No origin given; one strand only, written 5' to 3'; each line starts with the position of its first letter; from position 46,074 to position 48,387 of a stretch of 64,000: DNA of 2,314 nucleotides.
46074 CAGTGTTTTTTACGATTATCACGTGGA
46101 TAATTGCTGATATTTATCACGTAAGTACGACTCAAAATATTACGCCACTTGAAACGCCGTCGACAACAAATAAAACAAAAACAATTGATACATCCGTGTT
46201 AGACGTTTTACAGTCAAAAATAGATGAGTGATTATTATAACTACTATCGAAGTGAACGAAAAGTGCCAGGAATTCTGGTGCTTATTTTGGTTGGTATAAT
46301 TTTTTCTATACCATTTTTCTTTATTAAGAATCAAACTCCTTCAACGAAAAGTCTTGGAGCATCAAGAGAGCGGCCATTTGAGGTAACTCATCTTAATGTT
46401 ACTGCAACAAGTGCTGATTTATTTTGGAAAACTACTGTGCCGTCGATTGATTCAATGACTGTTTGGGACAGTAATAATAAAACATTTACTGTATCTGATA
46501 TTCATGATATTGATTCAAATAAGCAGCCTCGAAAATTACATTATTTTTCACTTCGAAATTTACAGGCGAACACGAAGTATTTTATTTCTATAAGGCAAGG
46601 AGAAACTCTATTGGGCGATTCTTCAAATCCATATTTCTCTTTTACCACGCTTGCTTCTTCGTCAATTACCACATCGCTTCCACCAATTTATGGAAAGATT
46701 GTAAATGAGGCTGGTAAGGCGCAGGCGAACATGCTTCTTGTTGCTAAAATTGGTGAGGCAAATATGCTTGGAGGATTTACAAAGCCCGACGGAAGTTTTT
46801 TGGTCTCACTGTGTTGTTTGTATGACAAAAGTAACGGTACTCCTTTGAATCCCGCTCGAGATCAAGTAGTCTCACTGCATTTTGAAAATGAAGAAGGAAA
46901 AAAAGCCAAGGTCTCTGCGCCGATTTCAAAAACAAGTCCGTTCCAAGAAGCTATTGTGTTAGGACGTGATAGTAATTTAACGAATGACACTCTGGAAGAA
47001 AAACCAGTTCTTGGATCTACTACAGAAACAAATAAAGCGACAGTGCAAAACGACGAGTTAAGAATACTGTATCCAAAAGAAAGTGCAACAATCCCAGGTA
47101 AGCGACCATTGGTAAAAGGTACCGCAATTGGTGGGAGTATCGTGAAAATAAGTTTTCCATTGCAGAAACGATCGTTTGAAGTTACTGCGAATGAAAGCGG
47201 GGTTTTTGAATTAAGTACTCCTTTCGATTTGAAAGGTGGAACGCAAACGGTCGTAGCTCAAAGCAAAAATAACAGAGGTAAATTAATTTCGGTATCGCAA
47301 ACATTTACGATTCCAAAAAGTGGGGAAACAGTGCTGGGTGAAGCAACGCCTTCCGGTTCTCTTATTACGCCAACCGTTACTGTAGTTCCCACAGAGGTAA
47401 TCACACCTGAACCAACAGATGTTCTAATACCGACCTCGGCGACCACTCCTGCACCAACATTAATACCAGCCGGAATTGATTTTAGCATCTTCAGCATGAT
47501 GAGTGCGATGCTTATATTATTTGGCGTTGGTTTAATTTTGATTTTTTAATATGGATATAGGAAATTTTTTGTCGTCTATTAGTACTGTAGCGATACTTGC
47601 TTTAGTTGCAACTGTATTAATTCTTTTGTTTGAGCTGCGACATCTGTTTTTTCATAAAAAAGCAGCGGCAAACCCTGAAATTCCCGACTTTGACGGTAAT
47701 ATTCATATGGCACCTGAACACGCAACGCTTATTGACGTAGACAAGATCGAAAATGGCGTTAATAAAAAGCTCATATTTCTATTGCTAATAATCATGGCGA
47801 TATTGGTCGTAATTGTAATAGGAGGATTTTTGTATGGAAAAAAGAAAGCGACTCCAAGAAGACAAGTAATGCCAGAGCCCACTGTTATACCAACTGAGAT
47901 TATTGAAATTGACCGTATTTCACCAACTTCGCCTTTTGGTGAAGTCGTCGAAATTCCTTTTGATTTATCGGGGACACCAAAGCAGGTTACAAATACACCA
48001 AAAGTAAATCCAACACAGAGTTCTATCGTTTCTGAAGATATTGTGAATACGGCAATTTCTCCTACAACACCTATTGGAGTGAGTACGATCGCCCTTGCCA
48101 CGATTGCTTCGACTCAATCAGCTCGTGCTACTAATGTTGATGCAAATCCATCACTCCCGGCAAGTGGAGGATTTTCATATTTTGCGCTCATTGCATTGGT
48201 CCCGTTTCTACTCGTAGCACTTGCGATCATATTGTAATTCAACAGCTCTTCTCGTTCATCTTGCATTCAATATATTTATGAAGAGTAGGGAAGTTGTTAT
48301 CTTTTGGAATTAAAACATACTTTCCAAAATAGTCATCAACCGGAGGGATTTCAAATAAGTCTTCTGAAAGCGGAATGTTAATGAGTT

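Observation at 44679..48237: Ribosomal protein S20 gene is translationally coupled to an orphan PilN/PilO-like pair and three surface or membrane proteins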

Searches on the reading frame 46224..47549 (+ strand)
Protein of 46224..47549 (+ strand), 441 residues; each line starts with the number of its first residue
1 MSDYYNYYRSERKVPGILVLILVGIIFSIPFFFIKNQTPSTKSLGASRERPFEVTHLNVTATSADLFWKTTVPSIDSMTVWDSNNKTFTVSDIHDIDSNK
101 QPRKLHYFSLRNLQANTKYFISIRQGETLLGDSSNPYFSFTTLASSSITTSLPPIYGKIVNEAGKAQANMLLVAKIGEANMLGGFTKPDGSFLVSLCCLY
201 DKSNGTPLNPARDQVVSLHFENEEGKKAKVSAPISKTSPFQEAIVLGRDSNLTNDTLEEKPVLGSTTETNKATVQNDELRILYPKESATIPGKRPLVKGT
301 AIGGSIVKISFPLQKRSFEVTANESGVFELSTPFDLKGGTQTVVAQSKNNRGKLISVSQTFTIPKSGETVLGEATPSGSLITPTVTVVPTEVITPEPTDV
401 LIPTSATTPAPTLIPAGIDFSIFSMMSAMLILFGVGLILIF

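Call 4: search_protein_families(library=pfam, proteins=[window:46224-47549:+], max_evalue=1)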
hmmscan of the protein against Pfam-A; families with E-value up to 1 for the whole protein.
window:46224-47549:+ (441 aa): 5 families
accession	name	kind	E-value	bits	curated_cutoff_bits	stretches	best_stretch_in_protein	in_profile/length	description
PF16656.11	Pur_ac_phosph_N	-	0.00039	21.4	30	1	58-142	7-93/93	Purple acid Phosphatase, N-terminal domain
PF00041.27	fn3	-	0.007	17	25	1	51-124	3-67/84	Fibronectin type III domain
PF19077.6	Big_13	-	0.016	16.1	27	1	293-363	27-100/102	Bacterial Ig-like domain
PF17936.7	Big_6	-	0.026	15.2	27.6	1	294-347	14-67/83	Bacterial Ig domain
PF07198.17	DUF1410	-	0.17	12.7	25.5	0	82-119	15-46/61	Protein of unknown function (DUF1410)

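Call 9: find_homologous_proteins(query=window:46224-47549:+)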
Query window:46224-47549:+ (441 aa): 32 proteins with E <= 0.001 among 8000 candidates.
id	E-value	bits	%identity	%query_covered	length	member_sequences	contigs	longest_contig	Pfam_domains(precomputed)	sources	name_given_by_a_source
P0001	1.4e-285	965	100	100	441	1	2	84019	-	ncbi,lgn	-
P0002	3.2e-239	812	81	100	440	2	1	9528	-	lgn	-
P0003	1.1e-237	807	81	97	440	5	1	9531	-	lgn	-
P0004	1.9e-235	800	82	97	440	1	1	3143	-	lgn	-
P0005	1.8e-230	783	79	97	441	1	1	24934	-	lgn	-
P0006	3.7e-217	739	75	100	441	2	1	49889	-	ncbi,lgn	-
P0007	1.3e-215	734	75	100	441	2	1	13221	-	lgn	-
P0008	2.1e-206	704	71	100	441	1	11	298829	-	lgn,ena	-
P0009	2.7e-200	684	70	100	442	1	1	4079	-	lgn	-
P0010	1.9e-169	582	60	100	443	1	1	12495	PF16656.12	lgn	-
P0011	6.3e-165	567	58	97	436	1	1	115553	-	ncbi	-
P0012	1.5e-122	428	49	100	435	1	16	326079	-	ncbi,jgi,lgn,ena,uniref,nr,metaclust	ncbi:hypothetical protein A3D80_03230 [Candidatus Roizmanbacteria bacterium RIFCSPHIGHO2_02_FULL_40_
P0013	2.6e-58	216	30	99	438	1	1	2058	PF16656.12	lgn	-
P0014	7.2e-53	198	32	99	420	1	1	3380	PF19077.7,PF16656.12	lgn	-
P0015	2.0e-51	193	32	98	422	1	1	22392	PF13620.13,PF19077.7,PF16656.12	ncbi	-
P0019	1.8e-38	151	28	93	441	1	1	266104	-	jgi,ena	-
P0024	1.6e-17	82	27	83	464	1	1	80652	PF19077.7,PF16656.12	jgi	jgi:hypothetical protein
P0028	3.0e-13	68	25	93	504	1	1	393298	PF19077.7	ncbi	-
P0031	2.5e-7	48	23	74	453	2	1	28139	PF19077.7,PF16656.12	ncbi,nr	ncbi:MAG: Large repetitive protein [Microgenomates group bacterium GW2011_GWA2_44_7]|nr:MAG: Large r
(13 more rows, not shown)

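Call 10: find_encoding_contigs(protein=P0012, flank=10000, max_places=1)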
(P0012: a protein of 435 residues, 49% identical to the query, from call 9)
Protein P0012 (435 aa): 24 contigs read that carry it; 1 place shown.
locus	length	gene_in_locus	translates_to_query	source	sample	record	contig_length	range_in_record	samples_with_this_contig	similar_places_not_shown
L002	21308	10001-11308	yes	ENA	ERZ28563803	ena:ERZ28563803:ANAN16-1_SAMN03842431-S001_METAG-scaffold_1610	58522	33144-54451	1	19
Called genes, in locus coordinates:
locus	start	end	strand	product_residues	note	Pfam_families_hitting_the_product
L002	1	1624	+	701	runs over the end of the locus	PF01138:RNase_PH, PF03725:RNase_PH_C, PF01138:RNase_PH, PF00013:KH_1, PF00575:S1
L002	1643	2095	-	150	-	PF00293:NUDIX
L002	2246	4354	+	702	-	PF17854:FtsK_alpha, PF01580:FtsK_SpoIIIE, PF09397:FtsK_gamma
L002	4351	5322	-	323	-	PF02618:YceG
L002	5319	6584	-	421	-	PF02885:Glycos_trans_3N, PF00591:Glycos_transf_3, PF07831:PYNP_C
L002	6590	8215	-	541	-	PF03023:MurJ, PF01554:MatE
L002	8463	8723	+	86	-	PF01649:Ribosomal_S20p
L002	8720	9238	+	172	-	-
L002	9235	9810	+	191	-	PF04350:PilO, PF10741:T2SSM_b (weak)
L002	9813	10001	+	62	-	-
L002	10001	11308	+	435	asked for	-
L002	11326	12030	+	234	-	-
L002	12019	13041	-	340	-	PF03816:LytR_cpsA_psr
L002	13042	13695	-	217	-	PF00121:TIM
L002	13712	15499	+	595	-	PF00580:UvrD-helicase, PF13245:AAA_19, PF13604:AAA_30 (faint), PF01443:Viral_helicase1 (faint), PF13361:UvrD_C, PF13538:UvrD_C_2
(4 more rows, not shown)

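Call 11: find_encoding_contigs(protein=P0019, flank=10000, max_places=1)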
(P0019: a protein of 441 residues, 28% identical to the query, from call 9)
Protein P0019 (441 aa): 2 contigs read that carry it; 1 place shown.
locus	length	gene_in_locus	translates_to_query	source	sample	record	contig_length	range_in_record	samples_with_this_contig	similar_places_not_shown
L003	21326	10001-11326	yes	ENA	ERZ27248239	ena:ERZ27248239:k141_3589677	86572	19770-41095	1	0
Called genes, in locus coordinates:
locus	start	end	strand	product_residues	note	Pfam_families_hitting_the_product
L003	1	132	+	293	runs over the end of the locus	PF00535:Glycos_transf_2, PF10111:Glyco_tranf_2_2, PF13641:Glyco_tranf_2_3, PF13632:Glyco_trans_2_3 (weak)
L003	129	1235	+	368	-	PF13439:Glyco_transf_4 (weak), PF20706:GT4-conflict (weak), PF00534:Glycos_transf_1, PF13692:Glyco_trans_1_4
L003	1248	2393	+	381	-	PF00534:Glycos_transf_1, PF13692:Glyco_trans_1_4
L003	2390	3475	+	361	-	PF00483:NTP_transferase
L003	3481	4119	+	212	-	PF02397:Bac_transf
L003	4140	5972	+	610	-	PF13196:DUF4012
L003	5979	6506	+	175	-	PF11967:RecO_N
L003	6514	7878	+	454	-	PF28494:GlyRS_ins_1 (faint), PF00587:tRNA-synt_2b, PF03129:HGTP_anticodon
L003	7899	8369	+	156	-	-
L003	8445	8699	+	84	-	PF01649:Ribosomal_S20p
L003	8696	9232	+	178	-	-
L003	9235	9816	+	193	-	PF04350:PilO (weak)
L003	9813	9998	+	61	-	-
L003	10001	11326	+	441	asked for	-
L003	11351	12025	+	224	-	-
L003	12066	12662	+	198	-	-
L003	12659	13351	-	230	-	PF00121:TIM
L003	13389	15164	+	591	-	PF00580:UvrD-helicase, PF13245:AAA_19, PF01443:Viral_helicase1 (faint), PF13087:AAA_12 (faint), PF13361:UvrD_C, PF13538:UvrD_C_2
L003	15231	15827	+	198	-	PF00132:Hexapep, PF14602:Hexapep_2 (weak)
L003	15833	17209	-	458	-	PF12229:PG_binding_4, PF04294:VanW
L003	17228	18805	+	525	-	PF01547:SBP_bac_1, PF13416:SBP_bac_8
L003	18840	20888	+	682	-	-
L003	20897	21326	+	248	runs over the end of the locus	PF04203:Sortase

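Call 12: find_encoding_contigs(protein=P0028, flank=10000, max_places=1)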
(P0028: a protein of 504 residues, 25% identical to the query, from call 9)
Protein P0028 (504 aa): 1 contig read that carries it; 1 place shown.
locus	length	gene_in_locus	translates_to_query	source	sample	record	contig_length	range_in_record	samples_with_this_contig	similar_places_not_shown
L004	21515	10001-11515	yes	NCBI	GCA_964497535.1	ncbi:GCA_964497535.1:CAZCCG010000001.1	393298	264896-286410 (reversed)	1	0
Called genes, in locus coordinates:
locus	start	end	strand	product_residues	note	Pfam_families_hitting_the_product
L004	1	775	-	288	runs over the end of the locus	PF08308:PEGA (weak), PF08239:SH3_3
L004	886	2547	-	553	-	PF00118:Cpn60_TCP1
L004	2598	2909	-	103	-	PF00166:Cpn10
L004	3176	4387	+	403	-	PF00963:Cohesin (weak), PF18911:PKD_4, PF00801:PKD (weak)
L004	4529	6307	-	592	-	PF00009:GTP_EFTU, PF00071:Ras (faint), PF03144:GTP_EFTU_D2, PF14492:EFG_III (faint), PF00679:EFG_C, PF06421:LepA_C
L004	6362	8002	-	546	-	PF01554:MatE, PF03023:MurJ, PF13440:Polysacc_synt_3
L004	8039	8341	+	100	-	-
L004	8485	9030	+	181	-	-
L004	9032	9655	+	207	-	PF04350:PilO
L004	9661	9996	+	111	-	-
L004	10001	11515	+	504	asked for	PF19077:Big_13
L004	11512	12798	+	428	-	PF00070:Pyr_redox (faint), PF00890:FAD_binding_2 (faint), PF01266:DAO, PF01494:FAD_binding_3 (faint), PF01593:Amino_oxidase, PF07992:Pyr_redox_2 (faint), PF13450:NAD_binding_8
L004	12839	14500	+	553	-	-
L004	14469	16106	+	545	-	PF02366:PMT, PF13231:PMT_2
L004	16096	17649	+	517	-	PF13231:PMT_2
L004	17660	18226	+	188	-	-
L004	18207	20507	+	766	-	PF10060:DUF2298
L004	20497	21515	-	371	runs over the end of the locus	PF03816:LytR_cpsA_psr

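Call 33: find_encoding_contigs(protein=P0031, flank=10000, max_places=1)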
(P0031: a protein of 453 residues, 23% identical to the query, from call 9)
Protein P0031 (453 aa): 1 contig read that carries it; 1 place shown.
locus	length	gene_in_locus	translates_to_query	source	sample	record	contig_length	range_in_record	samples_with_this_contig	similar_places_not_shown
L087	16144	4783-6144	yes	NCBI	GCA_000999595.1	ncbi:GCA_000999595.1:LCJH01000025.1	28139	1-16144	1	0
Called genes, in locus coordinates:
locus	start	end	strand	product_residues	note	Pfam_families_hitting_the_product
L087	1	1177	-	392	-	PF00009:GTP_EFTU, PF22042:EF-G_D2 (weak), PF03144:GTP_EFTU_D2, PF14492:EFG_III (weak)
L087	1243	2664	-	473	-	PF03023:MurJ, PF01554:MatE (faint)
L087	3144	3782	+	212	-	-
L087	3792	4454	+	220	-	PF04350:PilO (weak)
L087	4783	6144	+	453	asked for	PF16656:Pur_ac_phosph_N, PF19077:Big_13 (weak)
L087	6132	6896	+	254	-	-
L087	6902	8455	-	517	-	PF02366:PMT, PF13231:PMT_2, PF16192:PMT_4TMC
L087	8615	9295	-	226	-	-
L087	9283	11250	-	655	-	-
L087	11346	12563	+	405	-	-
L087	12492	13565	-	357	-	PF03816:LytR_cpsA_psr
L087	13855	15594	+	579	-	PF00580:UvrD-helicase, PF13245:AAA_19, PF00580:UvrD-helicase, PF13361:UvrD_C, PF13538:UvrD_C_2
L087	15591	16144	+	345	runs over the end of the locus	PF02388:FemAB, PF13480:Acetyltransf_6, PF02388:FemAB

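Call 34: find_encoding_contigs(protein=P0024, flank=10000, max_places=1)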
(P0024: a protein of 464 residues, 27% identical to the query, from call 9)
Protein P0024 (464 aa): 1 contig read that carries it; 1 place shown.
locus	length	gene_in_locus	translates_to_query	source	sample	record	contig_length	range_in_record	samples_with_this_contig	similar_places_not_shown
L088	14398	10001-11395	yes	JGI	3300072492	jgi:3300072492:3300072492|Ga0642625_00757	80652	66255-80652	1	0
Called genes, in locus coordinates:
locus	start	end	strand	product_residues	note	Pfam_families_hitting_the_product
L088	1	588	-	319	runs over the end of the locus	PF00118:Cpn60_TCP1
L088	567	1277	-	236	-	PF00118:Cpn60_TCP1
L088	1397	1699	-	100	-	PF00166:Cpn10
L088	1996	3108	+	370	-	PF00963:Cohesin, PF18911:PKD_4, PF00801:PKD (weak)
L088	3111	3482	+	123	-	-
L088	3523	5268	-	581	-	PF00009:GTP_EFTU, PF00071:Ras (weak), PF22042:EF-G_D2 (faint), PF03144:GTP_EFTU_D2, PF14492:EFG_III (weak), PF00679:EFG_C, PF06421:LepA_C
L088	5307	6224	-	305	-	-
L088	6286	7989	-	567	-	PF03023:MurJ, PF13440:Polysacc_synt_3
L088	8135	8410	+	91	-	PF01649:Ribosomal_S20p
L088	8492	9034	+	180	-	PF05137:PilN (weak)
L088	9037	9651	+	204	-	PF04350:PilO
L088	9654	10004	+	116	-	-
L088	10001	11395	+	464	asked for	PF16656:Pur_ac_phosph_N, PF19077:Big_13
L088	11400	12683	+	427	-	PF00070:Pyr_redox (weak), PF00890:FAD_binding_2 (weak), PF01134:GIDA (faint), PF01266:DAO, PF01593:Amino_oxidase, PF07992:Pyr_redox_2 (weak), PF13450:NAD_binding_8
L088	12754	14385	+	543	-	-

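Call 47: predict_structure(alignment_id=A1)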
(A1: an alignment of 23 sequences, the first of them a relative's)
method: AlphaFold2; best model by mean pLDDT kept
length: 441 residues; sequences in the alignment: 23
mean_pLDDT: 75.3   pTM: 0.48
mean pLDDT of the five models: 75.3, 74.4, 73.8, 72.1, 71.1
residues with pLDDT >= 90: 146; 70-90: 170; 50-70: 37; < 50: 88
segments of 3 or more residues with pLDDT < 50: 36-47, 255-275, 368-420
pLDDT, mean of each block of 10 residues (from residue 1): 51 65 79 57 43 90 93 93 92 83 93 94 91 91 77 87 89 91 92 88 85 90 91 86 85 52 31 54 86 87 90 89 87 85 90 87 66 33 33 40 41 42 69 78 53
secondary structure, 60 per line:
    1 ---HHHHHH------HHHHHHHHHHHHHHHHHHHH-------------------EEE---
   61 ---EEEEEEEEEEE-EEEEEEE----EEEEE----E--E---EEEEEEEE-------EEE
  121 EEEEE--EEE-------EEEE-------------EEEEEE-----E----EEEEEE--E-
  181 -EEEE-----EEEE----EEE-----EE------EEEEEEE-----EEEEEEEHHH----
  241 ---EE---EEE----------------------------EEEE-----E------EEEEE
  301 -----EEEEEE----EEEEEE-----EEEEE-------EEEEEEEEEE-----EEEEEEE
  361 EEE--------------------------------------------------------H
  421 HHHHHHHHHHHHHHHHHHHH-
elements in order: H4-9 H16-35 E55-57 E64-74 E76-82 E87-91 E103-110 E118-125 E128-130 E138-141 E155-160 E171-176 E182-185 E191-194 E199-201 E215-221 E227-233 E249-251 E280-283 E296-300 E306-311 E316-321 E327-331 E339-348 E354-363 H420-440

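Call 51: fold_search(model_id=the predicted structure, library=pdb)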
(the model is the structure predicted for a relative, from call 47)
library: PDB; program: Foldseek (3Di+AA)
matches with E <= 10: 1764; with E <= 0.001: 192
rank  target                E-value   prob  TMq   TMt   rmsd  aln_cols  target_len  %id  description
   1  4p99_A                3.8e-08  1.00  0.15  0.16  28.8       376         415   12  Ca2+-stabilized adhesin helps an Antarctic bacterium reach out and bind ice (released 2014-06-18)
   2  5irb_B                1.7e-07  1.00  0.14  0.19  29.4       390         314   10  Structural insight into host cell surface retention of a 1.5-MDa bacterial ice-binding adhesin (released 2017-07-19)
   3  7dm0_A                2.2e-07  1.00  0.16  0.39  15.1       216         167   17  Biofilm associated protein - C region (released 2021-12-15)
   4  1zlg                  3.1e-07  1.00  0.15  0.10  21.7       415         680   11  Solution structure of the extracellular matrix protein anosmin-1 (released 2006-05-09)
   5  5irb_A                3.1e-07  1.00  0.14  0.19  28.5       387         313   10  Structural insight into host cell surface retention of a 1.5-MDa bacterial ice-binding adhesin (released 2017-07-19)
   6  5e55_A                5.1e-07  1.00  0.16  0.22  19.0       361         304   11  Crystal structure of mouse CNTN6 FN1-FN3 domains (released 2016-08-31)
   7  8uin_A                7.1e-07  1.00  0.16  0.11  21.9       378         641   10  Structure of the C3bBb-albicin complex (released 2024-05-08)
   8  6xi3                  7.5e-07  1.00  0.15  0.17  24.4       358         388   14  Crystal structure of tetra-tandem repeat in extending region of large adhesion protein (released 2020-10-14)
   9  7mrq                  9.1e-07  1.00  0.16  0.22  22.4       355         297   10  Chicken CNTN4 FN1-FN3 domains with T751A, V752A, Y781A, E786A mutations (released 2022-01-05)
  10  5mya_A                1.0e-06  1.00  0.14  0.20  22.9       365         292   12  Homodimerization of Tie2 Fibronectin-like domains 1-3 in space group C2 (released 2017-04-26)
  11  7zgj_A                1.2e-06  1.00  0.16  0.11  22.2       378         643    9  Trypanosoma brucei gambiense ISG65 in complex with human complement component C3 (released 2023-04-05)
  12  5e7l                  1.3e-06  1.00  0.17  0.23  19.2       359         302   10  Crystal structure of mouse CNTN2 FN1-FN3 domains (released 2016-08-31)
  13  7y8s_A                1.4e-06  1.00  0.14  0.21  18.0       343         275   13  Crystal structure of sDscam FNIII1-3 domains, isoform beta2v6 (released 2023-05-24)
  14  7mrk_D                1.8e-06  1.00  0.16  0.23  21.5       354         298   11  Chicken CNTN4 APP complex (released 2022-01-05)
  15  9sv8_B                1.8e-06  1.00  0.16  0.12  21.9       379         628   10  Herpes simplex virus 2 delta28-73 glycoprotein C ectodomain in complex with C3b (released 2025-12-10)
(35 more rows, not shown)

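Call 56: search_protein_families(library=ncbifam, proteins=[window:46224-47549:+], max_evalue=10)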
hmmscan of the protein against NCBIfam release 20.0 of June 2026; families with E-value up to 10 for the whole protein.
window:46224-47549:+ (441 aa): 0 families

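Call 89: search_protein_families(library=pfam, proteins=[L088:9654-10004:+, L004:9661-9996:+], max_evalue=1)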
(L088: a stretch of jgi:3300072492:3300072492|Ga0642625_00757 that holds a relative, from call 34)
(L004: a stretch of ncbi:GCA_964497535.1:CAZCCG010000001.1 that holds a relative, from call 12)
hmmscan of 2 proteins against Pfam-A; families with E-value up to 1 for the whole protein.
L088:9654-10004:+ (116 aa): 2 families
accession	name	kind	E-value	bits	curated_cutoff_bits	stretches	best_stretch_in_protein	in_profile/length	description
PF06682.17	SARAF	-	0.096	12.8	30.8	1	3-80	157-224/333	SOCE-associated regulatory factor of calcium homoeostasis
PF05961.16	Chordopox_A13L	-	0.1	13.3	24.1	1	8-59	5-56/69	Chordopoxvirus A13L protein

L004:9661-9996:+ (111 aa): 1 family
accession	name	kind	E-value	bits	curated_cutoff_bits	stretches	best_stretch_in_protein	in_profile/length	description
PF04999.18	FtsL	-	0.24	11.9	22.9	0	87-110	60-83/97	Cell division protein FtsL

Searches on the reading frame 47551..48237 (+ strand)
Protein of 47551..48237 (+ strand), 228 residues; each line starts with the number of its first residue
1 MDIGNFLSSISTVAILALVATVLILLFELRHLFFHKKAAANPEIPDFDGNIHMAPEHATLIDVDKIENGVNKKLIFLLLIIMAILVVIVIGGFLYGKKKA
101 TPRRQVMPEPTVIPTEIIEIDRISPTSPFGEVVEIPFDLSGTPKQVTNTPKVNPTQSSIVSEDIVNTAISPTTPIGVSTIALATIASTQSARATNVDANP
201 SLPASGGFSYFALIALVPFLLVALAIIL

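Call 4: search_protein_families(library=pfam, proteins=[window:47551-48237:+], max_evalue=1)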
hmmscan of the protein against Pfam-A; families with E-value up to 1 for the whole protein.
window:47551-48237:+ (228 aa): 1 family
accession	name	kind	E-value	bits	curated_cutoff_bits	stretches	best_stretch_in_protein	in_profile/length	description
PF15621.11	PROL5-SMR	-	0.073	13.8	25.3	1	85-167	9-87/115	Proline-rich submaxillary gland androgen-regulated family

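Call 56: search_protein_families(library=ncbifam, proteins=[window:47551-48237:+], max_evalue=10)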
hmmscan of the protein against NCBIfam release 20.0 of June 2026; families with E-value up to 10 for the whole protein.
window:47551-48237:+ (228 aa): 3 families
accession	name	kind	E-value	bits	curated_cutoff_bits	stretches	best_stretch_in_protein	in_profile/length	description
NF038218.1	IcmG_DotF_IVB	equivalog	0.068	12.8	200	1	70-124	48-90/266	type IVB secretion system protein IcmG/DotF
NF042931.1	SAG1386_EF1546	equivalog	0.13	12.4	80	1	67-101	23-57/158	SAG1386/EF1546 family surface-associated protein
TIGR00765.1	yihY_not_rbn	subfamily_domain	7.8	6.2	73.15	1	204-227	18-41/259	YihY family inner membrane protein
